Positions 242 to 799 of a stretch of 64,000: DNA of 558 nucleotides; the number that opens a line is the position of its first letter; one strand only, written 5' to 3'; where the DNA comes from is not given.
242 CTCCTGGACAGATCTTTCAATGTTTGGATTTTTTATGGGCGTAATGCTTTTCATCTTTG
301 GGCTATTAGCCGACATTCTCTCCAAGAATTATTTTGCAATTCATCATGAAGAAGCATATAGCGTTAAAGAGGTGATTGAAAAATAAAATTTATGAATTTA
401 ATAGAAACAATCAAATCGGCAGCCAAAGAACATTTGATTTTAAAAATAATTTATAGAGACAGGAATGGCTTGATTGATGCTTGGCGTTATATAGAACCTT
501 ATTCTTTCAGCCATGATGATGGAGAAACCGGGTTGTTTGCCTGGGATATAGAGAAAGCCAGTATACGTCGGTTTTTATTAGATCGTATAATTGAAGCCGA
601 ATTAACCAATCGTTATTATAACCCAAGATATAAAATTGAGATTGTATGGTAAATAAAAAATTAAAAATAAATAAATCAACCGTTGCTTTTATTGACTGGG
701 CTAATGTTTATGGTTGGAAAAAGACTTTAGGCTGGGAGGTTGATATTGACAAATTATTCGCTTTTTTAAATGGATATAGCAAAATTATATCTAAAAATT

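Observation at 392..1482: Translationally coupled bare WYL domain + NYN/LabA nuclease with a coiled-coil insert: possible undescribed two-gene RNA-targeting module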

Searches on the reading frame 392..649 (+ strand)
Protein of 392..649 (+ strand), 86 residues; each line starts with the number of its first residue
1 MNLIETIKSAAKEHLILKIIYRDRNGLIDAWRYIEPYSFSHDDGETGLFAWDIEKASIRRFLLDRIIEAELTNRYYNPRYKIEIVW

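Call 3: search_protein_families(library=pfam, proteins=[window:392-649:+], max_evalue=1)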
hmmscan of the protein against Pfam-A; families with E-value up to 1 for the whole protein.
window:392-649:+ (86 aa): 2 families
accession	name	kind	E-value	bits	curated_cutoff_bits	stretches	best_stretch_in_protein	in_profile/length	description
PF13280.12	WYL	-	1.2e-09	38.5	21.8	1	3-70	2-69/70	WYL domain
PF16501.10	SCAPER_N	-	0.093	13.2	25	1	10-60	42-92/98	S phase cyclin A-associated protein in the endoplasmic reticulum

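Call 4: search_protein_families(library=padloc, proteins=[window:392-649:+], max_evalue=1)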
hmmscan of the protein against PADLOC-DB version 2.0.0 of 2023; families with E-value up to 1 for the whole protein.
window:392-649:+ (86 aa): 4 families
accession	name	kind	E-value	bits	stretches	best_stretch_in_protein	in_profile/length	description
PDLC02317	AbiEii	-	2.3e-12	44.6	1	3-84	311-387/396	AbiEii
PDLC01457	WYL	-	6e-11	40.4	1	3-79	126-201/229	"CAS-I,CAS-II,CAS-III,CAS-IV,CAS-V,CAS-VI; associated_signaling"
PDLC01652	WYL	-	4.5e-08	31.6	1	3-74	19-80/162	"CAS-I,CAS-II,CAS-III,CAS-IV,CAS-V,CAS-VI; associated_signaling"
PDLC03787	RTasWYL-YodC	-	0.0097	13.1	1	6-73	281-351/354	DRT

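Call 5: search_protein_families(library=ncbifam, proteins=[window:392-649:+], max_evalue=1)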
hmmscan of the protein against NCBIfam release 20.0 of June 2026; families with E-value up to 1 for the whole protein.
window:392-649:+ (86 aa): 0 families

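Call 7: find_homologous_proteins(query=window:392-649:+)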
Query window:392-649:+ (86 aa): 27 proteins with E <= 0.001 among 27 candidates.
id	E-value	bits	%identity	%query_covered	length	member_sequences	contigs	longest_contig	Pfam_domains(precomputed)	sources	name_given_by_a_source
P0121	5.2e-51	188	100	100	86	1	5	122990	PF13280.13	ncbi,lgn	ncbi:MAG: WYL domain-containing protein [Candidatus Falkowbacteria bacterium]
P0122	1.3e-30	123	67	95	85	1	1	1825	PF13280.13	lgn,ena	-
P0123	3.4e-29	118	66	97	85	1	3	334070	PF13280.13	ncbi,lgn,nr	ncbi:MAG: WYL domain-containing protein [Patescibacteria group bacterium]|nr:WYL domain-containing p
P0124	4.1e-29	118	65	98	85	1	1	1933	PF13280.13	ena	-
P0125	4.2e-29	118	61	97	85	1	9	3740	PF13280.13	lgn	-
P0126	4.3e-29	118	61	98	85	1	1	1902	PF13280.13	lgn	-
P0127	1.3e-28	117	61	97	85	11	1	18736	PF13280.13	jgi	-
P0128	1.4e-28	117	64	94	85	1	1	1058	PF13280.13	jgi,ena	-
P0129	1.4e-28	117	64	94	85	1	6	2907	PF13280.13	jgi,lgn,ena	-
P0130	1.9e-28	116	64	94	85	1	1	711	PF13280.13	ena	-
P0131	2.2e-28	116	64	97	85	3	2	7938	PF13280.13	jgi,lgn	jgi:predicted DNA-binding transcriptional regulator YafY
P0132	2.2e-28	116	65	98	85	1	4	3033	PF13280.13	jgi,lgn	-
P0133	4.4e-28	115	64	97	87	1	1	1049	PF13280.13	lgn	-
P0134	5.1e-28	115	59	97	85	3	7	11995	PF13280.13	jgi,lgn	jgi:predicted DNA-binding transcriptional regulator YafY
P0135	1.4e-27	113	63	97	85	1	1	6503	PF13280.13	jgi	-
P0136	1.9e-27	113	65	97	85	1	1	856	PF13280.13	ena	-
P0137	2.7e-27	112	60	98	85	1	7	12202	PF13280.13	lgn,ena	-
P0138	5.0e-27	112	60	97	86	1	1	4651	PF13280.13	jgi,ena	-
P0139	2.9e-26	109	59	97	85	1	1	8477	PF13280.13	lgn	-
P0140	2.9e-26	109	61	97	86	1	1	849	PF13280.13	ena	-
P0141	4.6e-26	108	57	97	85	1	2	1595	PF13280.13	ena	-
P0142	4.7e-26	108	60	97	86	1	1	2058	PF13280.13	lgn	-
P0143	1.1e-25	107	61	97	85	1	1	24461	PF13280.13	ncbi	-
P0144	1.8e-25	107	61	97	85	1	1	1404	PF13280.13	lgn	-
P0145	1.9e-25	106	60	98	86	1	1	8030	PF13280.13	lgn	-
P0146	3.5e-24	102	57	95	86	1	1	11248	PF13280.13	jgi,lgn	jgi:predicted DNA-binding transcriptional regulator YafY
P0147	1.4e-23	100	63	81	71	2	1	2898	PF13280.13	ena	-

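Call 17: search_solved_structures(query=A2, max_evalue=1, show_alignments=2)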
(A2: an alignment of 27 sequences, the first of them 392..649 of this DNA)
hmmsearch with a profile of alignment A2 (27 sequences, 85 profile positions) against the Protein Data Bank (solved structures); distinct sequences matched with E-value up to 1: 5.
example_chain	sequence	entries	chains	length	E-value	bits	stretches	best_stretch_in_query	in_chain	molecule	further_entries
7qfz_A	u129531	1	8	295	0.0036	20.6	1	3-79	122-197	WYL domain-containing protein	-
6sj9_A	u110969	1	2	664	0.0077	19.6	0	4-71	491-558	Proteasome accessory factor B/C (PafBC)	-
7p5x_AX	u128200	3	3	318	0.016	18.6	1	7-75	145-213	PafC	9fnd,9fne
7tb5_A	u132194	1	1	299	0.044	17.2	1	3-70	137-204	WYL domain-containing protein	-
9c5g_A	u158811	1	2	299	0.77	13.2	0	29-71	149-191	CapW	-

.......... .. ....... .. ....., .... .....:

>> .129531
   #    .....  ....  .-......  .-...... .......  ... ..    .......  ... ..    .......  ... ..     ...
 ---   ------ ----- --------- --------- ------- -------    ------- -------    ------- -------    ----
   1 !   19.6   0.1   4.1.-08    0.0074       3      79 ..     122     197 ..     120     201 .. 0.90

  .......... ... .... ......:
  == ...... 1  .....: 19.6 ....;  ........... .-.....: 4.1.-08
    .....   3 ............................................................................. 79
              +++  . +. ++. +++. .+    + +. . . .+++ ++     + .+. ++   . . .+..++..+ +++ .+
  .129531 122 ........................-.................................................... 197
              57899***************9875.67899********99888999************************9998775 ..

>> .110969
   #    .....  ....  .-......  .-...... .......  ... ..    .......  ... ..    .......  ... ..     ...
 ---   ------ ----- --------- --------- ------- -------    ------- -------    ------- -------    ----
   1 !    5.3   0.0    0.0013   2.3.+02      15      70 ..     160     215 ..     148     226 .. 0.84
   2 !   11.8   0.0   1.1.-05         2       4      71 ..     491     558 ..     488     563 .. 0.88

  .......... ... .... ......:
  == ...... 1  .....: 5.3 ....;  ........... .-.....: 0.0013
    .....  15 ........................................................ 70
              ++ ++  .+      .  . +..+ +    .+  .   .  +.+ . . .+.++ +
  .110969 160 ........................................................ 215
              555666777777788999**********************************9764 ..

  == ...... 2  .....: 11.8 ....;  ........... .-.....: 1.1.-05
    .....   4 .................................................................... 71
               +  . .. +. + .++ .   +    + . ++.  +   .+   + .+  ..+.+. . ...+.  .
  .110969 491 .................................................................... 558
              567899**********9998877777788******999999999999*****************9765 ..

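Call 37: find_homologous_proteins(query=A2, max_evalue=0.001)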
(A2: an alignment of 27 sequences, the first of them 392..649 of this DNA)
Query A2 (27 sequences) (86 aa, profile of the alignment): 311 proteins with E <= 0.001 among 2971 candidates; the best 120 are listed.
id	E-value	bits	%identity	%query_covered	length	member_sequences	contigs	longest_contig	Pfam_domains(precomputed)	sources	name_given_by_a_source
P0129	7.6e-45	169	64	94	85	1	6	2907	PF13280.13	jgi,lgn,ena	-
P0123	7.6e-45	169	66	97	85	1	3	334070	PF13280.13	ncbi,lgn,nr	ncbi:MAG: WYL domain-containing protein [Patescibacteria group bacterium]|nr:WYL domain-containing p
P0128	7.9e-45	169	64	94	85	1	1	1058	PF13280.13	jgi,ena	-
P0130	8.8e-45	168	64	94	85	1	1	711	PF13280.13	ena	-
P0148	9.8e-45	168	58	99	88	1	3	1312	PF13280.13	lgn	-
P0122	1.0e-44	168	67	95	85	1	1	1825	PF13280.13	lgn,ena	-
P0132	1.3e-44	168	65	98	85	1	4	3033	PF13280.13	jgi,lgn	-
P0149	1.4e-44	168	64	94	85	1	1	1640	PF13280.13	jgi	jgi:predicted DNA-binding transcriptional regulator YafY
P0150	2.9e-44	167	60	98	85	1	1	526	PF13280.13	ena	-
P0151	3.7e-44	166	62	95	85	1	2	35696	PF13280.13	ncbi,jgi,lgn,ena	ncbi:MAG: WYL domain-containing protein [Patescibacteria group bacterium]|jgi:predicted DNA-binding 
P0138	3.9e-44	166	60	97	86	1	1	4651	PF13280.13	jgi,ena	-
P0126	5.3e-44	166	61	98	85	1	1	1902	PF13280.13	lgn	-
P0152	6.2e-44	166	64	97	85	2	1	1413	PF13280.13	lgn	-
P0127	7.0e-44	166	61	97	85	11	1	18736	PF13280.13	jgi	-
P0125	1.3e-43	165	61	97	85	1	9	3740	PF13280.13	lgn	-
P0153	2.0e-43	164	61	95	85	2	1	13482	PF13280.13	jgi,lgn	jgi:predicted DNA-binding transcriptional regulator YafY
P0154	2.4e-43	164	58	97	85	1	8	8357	PF13280.13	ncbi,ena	-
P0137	3.4e-43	163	60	98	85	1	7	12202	PF13280.13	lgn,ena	-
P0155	3.6e-43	163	59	97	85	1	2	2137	PF13280.13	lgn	-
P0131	3.8e-43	163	64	97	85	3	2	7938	PF13280.13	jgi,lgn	jgi:predicted DNA-binding transcriptional regulator YafY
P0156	4.3e-43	163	57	95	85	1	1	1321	PF13280.13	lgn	-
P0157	4.9e-43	163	62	98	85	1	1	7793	PF13280.13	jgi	jgi:predicted DNA-binding transcriptional regulator YafY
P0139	6.3e-43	163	59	97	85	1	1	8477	PF13280.13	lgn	-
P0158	6.4e-43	163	59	97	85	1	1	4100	PF13280.13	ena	-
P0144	7.6e-43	162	61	97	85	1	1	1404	PF13280.13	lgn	-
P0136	7.7e-43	162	65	97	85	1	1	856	PF13280.13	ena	-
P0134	8.6e-43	162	59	97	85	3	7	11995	PF13280.13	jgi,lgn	jgi:predicted DNA-binding transcriptional regulator YafY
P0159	9.2e-43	162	64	97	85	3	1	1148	PF13280.13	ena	-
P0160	9.6e-43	162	60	97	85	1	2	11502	PF13280.13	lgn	-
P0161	9.8e-43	162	59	97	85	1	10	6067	PF13280.13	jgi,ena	-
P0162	1.2e-42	162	59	97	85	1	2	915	PF13280.13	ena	-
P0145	1.3e-42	162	60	98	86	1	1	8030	PF13280.13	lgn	-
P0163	2.2e-42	161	60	98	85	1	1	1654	PF13280.13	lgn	-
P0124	2.4e-42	161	65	98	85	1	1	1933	PF13280.13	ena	-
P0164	2.4e-42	161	58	97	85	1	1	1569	PF13280.13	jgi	jgi:predicted DNA-binding transcriptional regulator YafY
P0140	3.6e-42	160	61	97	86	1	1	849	PF13280.13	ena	-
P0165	5.2e-42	160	58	97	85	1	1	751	PF13280.13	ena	-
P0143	5.5e-42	160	61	97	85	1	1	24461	PF13280.13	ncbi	-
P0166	6.7e-42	159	58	97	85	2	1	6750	PF13280.13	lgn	-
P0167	6.7e-42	159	60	97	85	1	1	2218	PF13280.13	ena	-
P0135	8.2e-42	159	63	97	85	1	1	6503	PF13280.13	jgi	-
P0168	9.5e-42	159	60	98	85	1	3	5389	PF13280.13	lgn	-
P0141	1.9e-41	158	57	97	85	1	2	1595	PF13280.13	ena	-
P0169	3.0e-41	157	60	97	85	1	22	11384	PF13280.13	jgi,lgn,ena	-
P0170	3.4e-41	157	57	95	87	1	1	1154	PF13280.13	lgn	-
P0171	3.6e-41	157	60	98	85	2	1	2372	PF13280.13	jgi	jgi:predicted DNA-binding transcriptional regulator YafY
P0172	3.8e-41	157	57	97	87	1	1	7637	PF13280.13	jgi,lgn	-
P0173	4.3e-41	157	56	95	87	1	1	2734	PF13280.13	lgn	-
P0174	5.2e-41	156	57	95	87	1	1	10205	PF13280.13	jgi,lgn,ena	-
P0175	5.3e-41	156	57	97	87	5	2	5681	PF13280.13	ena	-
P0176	5.6e-41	156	62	98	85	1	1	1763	PF13280.13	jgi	jgi:predicted DNA-binding transcriptional regulator YafY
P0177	6.6e-41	156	60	98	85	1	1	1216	PF13280.13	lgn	-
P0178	8.2e-41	156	56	98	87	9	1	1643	PF13280.13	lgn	-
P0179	8.3e-41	156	58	97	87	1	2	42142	PF13280.13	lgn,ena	-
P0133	9.0e-41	156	64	97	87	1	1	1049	PF13280.13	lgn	-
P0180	9.4e-41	156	60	95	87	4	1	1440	PF13280.13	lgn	-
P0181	1.1e-40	155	56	95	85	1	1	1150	PF13280.13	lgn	-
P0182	1.2e-40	155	55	98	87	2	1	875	PF13280.13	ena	-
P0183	1.6e-40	155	54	97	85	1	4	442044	PF13280.13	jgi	jgi:predicted DNA-binding transcriptional regulator YafY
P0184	1.7e-40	155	55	97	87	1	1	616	PF13280.13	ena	-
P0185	3.0e-40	154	56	98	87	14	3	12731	PF13280.13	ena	-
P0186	3.2e-40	154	55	98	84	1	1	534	PF13280.13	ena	-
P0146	3.4e-40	154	57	95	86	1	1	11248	PF13280.13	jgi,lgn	jgi:predicted DNA-binding transcriptional regulator YafY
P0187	4.3e-40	153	57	97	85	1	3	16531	PF13280.13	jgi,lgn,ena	-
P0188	4.4e-40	153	56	98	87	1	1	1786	PF13280.13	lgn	-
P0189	4.4e-40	153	52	97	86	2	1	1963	PF13280.13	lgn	-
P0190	4.6e-40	153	58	97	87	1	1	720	PF13280.13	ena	-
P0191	4.7e-40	153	58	97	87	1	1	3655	PF13280.13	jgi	-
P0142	5.7e-40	153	60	97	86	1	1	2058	PF13280.13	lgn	-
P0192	6.4e-40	153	55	97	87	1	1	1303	PF13280.13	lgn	-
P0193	7.3e-40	153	59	97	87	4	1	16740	PF13280.13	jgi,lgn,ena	-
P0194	7.7e-40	153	55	97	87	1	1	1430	PF13280.13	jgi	-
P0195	8.5e-40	153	57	98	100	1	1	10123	PF13280.13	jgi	jgi:predicted DNA-binding transcriptional regulator YafY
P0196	8.6e-40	152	57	98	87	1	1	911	PF13280.13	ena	-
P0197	1.4e-39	152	62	94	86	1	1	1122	PF13280.13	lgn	-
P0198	1.9e-39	151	59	97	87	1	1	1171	PF13280.13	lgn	-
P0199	2.3e-39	151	60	97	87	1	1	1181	PF13280.13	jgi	-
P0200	2.5e-39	151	55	97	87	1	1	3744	PF13280.13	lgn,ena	-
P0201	3.3e-39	151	54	98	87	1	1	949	PF13280.13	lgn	-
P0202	3.8e-39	150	54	98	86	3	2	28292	PF13280.13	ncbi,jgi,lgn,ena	ncbi:MAG: WYL domain-containing protein [Candidatus Buchananbacteria bacterium]|jgi:predicted DNA-bi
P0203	3.8e-39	150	58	97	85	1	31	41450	PF13280.13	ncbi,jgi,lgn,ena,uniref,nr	ncbi:MAG: hypothetical protein COX80_01880 [Candidatus Magasanikbacteria bacterium CG_4_10_14_0_2_um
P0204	4.0e-39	150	58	99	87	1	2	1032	PF13280.13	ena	-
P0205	4.0e-39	150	59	97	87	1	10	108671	PF13280.13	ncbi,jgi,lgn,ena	-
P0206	4.0e-39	150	56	95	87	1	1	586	PF13280.13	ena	-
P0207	4.8e-39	150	56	95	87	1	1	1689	PF13280.13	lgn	-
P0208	5.3e-39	150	58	98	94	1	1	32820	PF13280.13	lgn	-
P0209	5.3e-39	150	55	95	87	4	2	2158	PF13280.13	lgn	-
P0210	5.4e-39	150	54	97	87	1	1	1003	PF13280.13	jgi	jgi:predicted DNA-binding transcriptional regulator YafY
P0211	5.4e-39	150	62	95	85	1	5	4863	PF13280.13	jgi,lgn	jgi:predicted DNA-binding transcriptional regulator YafY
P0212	5.6e-39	150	65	98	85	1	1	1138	PF13280.13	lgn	-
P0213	6.0e-39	150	57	97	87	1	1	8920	PF13280.13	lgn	-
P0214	8.4e-39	149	55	95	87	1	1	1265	PF13280.13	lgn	-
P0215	8.5e-39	149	61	97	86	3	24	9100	PF13280.13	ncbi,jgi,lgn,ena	-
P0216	8.5e-39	149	57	97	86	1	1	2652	PF13280.13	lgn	-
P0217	1.0e-38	149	59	99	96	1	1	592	PF13280.13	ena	-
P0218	1.0e-38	149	54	95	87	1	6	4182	PF13280.13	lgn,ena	-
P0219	1.0e-38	149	53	99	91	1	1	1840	PF13280.13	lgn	-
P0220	1.0e-38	149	52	99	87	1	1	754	PF13280.13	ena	-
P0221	1.4e-38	149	55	95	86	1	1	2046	PF13280.13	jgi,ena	-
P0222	1.6e-38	148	60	97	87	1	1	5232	PF13280.13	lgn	-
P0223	1.6e-38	148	51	98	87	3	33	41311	PF13280.13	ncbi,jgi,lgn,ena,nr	ncbi:hypothetical protein A3I34_00085 [Candidatus Jorgensenbacteria bacterium RIFCSPLOWO2_02_FULL_45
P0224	1.8e-38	148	57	95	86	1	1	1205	PF13280.13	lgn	-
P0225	1.8e-38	148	58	97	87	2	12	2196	PF13280.13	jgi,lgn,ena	-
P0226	1.9e-38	148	56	95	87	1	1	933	PF13280.13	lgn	-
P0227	2.1e-38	148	53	97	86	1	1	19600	PF13280.13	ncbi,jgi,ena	jgi:predicted DNA-binding transcriptional regulator YafY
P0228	2.3e-38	148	52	97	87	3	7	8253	PF13280.13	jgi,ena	-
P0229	2.3e-38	148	58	99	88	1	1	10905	PF13280.13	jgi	-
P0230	2.5e-38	148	53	97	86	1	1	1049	PF13280.13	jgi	-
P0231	3.9e-38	147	52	98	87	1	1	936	PF13280.13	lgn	-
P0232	4.5e-38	147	52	98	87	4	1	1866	PF13280.13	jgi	jgi:predicted DNA-binding transcriptional regulator YafY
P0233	4.6e-38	147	58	98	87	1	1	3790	PF13280.13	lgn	-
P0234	4.7e-38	147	59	100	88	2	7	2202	PF13280.13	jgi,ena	-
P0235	5.0e-38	147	56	95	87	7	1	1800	PF13280.13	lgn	-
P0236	5.0e-38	147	51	98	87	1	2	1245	PF13280.13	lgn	-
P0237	6.1e-38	147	52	98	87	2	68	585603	PF13280.13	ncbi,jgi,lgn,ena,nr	ncbi:MAG: Helix-turn-helix type 11 domain protein [Candidatus Azambacteria bacterium GW2011_GWE1_42_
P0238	6.9e-38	146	53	97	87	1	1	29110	PF13280.13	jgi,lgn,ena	-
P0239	8.8e-38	146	51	98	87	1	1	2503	PF13280.13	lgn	-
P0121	9.5e-38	146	100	100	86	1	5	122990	PF13280.13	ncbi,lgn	ncbi:MAG: WYL domain-containing protein [Candidatus Falkowbacteria bacterium]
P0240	1.9e-37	145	51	98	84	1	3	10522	PF13280.13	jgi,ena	jgi:predicted DNA-binding transcriptional regulator YafY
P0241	1.9e-37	145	60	98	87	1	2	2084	PF13280.13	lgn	-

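Call 51: search_protein_representatives(alignment_id=A2)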
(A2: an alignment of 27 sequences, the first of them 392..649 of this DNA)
Query: 27 sequences, 85 profile positions. Proteins with E-value up to 0.001 (for the whole library): 639; up to 1e-10: 17; up to 1e-30: 1. The best 150 are listed.
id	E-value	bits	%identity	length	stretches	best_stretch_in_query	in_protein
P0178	2.6e-41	155.7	-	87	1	2-85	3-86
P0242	1.2e-21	92.6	-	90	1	2-81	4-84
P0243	1.2e-16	76.7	-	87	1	3-85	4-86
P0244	7.3e-15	71.0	-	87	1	3-85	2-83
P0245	3.1e-14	68.9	-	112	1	2-84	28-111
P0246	3.5e-13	65.6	-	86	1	3-84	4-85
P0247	1.1e-12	64.0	-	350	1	3-84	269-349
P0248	1.1e-12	63.9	-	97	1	5-85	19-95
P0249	3.2e-12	62.5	-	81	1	3-83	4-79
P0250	1.2e-11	60.6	-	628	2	3-79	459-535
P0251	2.0e-11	59.9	-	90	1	3-84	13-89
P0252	2.4e-11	59.7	-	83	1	5-84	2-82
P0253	3.2e-11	59.3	-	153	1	3-85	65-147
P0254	4.4e-11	58.9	-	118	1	7-85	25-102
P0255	4.6e-11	58.8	-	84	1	6-85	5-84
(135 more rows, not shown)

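Call 62: predict_structure(alignment_id=A2)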
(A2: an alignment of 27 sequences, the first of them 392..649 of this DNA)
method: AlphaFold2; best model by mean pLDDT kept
length: 86 residues; sequences in the alignment: 27
mean_pLDDT: 90.8   pTM: 0.80
mean pLDDT of the five models: 90.8, 89.2, 89.1, 85.9, 84.8
residues with pLDDT >= 90: 64; 70-90: 20; 50-70: 2; < 50: 0
segments of 3 or more residues with pLDDT < 50: none
pLDDT, mean of each block of 10 residues (from residue 1): 89 96 85 93 86 95 93 95 82
secondary structure, 60 per line:
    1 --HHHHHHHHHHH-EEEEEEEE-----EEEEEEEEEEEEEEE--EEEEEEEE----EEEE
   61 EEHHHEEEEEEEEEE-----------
elements in order: H3-13 E15-22 E28-42 E45-52 E57-62 E66-75

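Call 66: fold_search(model_id=the predicted structure, library=pdb)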
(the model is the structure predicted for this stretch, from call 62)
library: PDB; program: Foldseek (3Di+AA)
matches with E <= 10: 720; with E <= 0.001: 13
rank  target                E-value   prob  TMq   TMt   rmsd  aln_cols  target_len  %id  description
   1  9fnd_Y                2.2e-05  1.00  0.78  0.22   1.4        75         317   25  Transcriptional activator PafBC bound to mycobacterial RNA polymerase (released 2025-02-12)
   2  6sj9_A                7.7e-05  1.00  0.77  0.11   4.0        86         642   21  Proteasome accessory factor B/C (PafBC) of Arthrobacter aurescens (released 2019-10-16)
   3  7qfz_D                9.1e-05  1.00  0.80  0.25   2.1        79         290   23  BrxR, a WYL-domain containing transcriptional regulator (released 2022-05-18)
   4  7qfz_G                1.0e-04  1.00  0.79  0.26   1.9        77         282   23  BrxR, a WYL-domain containing transcriptional regulator (released 2022-05-18)
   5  6sj9_B                1.2e-04  1.00  0.76  0.11   4.0        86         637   21  Proteasome accessory factor B/C (PafBC) of Arthrobacter aurescens (released 2019-10-16)
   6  7qfz_C                1.3e-04  1.00  0.79  0.25   1.9        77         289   23  BrxR, a WYL-domain containing transcriptional regulator (released 2022-05-18)
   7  7qfz_A                1.4e-04  1.00  0.79  0.25   1.9        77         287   23  BrxR, a WYL-domain containing transcriptional regulator (released 2022-05-18)
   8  7tb5                  1.5e-04  1.00  0.79  0.27   1.5        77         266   18  Structure of P. aeruginosa PA17 CapW (released 2022-01-19)
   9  7qfz_E                1.6e-04  1.00  0.79  0.25   1.9        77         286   23  BrxR, a WYL-domain containing transcriptional regulator (released 2022-05-18)
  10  7qfz_B                1.7e-04  1.00  0.79  0.25   1.9        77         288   23  BrxR, a WYL-domain containing transcriptional regulator (released 2022-05-18)
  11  9fnd_X                1.7e-04  1.00  0.75  0.21   2.3        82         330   22  Transcriptional activator PafBC bound to mycobacterial RNA polymerase (released 2025-02-12)
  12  7qfz_H                3.6e-04  1.00  0.79  0.27   1.9        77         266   23  BrxR, a WYL-domain containing transcriptional regulator (released 2022-05-18)
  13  7t8k_B                6.6e-04  1.00  0.76  0.25   2.0        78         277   20  BrxR from Acinetobacter BREX type I phage restriction system bound to DNA (released 2022-05-18)
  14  7tzv_A                1.9e-03  1.00  0.75  0.34   2.1        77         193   19  Structure of DriD C-domain bound to 9mer ssDNA (released 2022-06-01)
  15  9cu3_B                2.0e-03  1.00  0.74  0.35   2.6        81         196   17  Allosteric mechanism of DriD transcription activator (released 2025-04-23)
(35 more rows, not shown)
